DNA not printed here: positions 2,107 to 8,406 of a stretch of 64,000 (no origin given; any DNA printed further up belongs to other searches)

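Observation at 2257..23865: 21.6-kb single ORF: a 7,202-aa lipobox-led mega-protein built from FDGNG/GLUG-type modules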

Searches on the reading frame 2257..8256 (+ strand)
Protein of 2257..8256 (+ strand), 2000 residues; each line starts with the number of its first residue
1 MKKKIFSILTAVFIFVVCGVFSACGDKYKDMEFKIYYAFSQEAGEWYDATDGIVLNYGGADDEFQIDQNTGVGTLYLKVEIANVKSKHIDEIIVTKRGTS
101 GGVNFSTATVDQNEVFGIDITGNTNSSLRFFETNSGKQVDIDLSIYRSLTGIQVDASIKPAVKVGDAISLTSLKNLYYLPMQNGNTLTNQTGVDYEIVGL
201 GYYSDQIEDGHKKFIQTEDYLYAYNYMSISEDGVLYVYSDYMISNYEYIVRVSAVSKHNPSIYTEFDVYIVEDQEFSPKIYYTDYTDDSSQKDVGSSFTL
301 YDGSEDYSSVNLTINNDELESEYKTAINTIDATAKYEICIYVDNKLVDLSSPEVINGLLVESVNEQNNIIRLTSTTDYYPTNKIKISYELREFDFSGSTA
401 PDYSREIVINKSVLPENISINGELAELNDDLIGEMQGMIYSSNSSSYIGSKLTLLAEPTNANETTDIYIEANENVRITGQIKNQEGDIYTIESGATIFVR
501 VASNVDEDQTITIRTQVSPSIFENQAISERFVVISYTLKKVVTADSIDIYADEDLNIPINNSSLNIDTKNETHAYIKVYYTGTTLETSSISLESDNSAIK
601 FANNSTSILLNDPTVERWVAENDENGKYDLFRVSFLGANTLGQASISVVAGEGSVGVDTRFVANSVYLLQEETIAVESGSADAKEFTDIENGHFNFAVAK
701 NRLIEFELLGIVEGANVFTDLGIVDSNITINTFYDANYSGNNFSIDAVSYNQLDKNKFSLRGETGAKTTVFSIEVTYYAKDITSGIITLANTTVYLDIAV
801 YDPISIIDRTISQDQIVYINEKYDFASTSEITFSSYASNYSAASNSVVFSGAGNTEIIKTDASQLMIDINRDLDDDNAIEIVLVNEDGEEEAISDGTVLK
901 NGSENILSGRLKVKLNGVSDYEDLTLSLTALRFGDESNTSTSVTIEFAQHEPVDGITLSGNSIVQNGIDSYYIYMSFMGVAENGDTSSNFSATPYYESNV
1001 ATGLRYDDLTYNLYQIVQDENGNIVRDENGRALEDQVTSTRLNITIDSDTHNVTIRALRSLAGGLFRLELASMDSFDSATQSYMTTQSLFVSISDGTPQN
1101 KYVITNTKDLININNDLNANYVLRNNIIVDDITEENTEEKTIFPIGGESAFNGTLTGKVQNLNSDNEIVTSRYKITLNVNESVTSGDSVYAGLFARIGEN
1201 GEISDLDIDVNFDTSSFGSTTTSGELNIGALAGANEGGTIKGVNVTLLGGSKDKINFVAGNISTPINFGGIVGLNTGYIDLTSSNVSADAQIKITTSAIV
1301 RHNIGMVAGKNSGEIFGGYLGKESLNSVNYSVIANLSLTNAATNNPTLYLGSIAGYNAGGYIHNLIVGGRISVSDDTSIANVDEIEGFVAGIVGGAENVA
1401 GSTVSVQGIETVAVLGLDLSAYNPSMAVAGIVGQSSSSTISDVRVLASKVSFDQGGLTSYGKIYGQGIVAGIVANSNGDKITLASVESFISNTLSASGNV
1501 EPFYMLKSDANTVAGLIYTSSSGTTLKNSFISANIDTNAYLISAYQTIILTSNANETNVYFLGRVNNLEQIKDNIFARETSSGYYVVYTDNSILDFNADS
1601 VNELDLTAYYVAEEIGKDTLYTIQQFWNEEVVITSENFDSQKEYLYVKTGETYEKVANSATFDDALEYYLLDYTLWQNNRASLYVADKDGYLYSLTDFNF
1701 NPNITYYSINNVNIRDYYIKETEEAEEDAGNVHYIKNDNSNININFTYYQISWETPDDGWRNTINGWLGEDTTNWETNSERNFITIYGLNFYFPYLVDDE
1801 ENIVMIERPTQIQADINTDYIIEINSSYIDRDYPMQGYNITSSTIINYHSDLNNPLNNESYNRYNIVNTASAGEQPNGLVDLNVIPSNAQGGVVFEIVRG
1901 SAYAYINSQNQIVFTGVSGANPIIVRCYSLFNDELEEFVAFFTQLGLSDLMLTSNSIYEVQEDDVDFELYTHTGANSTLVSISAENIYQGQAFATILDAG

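Call 5: search_protein_families(library=pfam, proteins=[window:2257-8256:+], max_evalue=0.1)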
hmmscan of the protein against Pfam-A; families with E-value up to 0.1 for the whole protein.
window:2257-8256:+ (2000 aa): 0 families

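Call 12: search_protein_families(library=ncbifam, proteins=[window:2257-8256:+], max_evalue=0.01)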
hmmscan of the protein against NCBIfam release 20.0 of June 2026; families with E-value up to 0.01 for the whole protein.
window:2257-8256:+ (2000 aa): 0 families

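Call 92: search_protein_families(library=phrogs, proteins=[window:2257-8256:+], max_evalue=0.01)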
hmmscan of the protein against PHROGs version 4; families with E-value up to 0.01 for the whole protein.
window:2257-8256:+ (2000 aa): 0 families
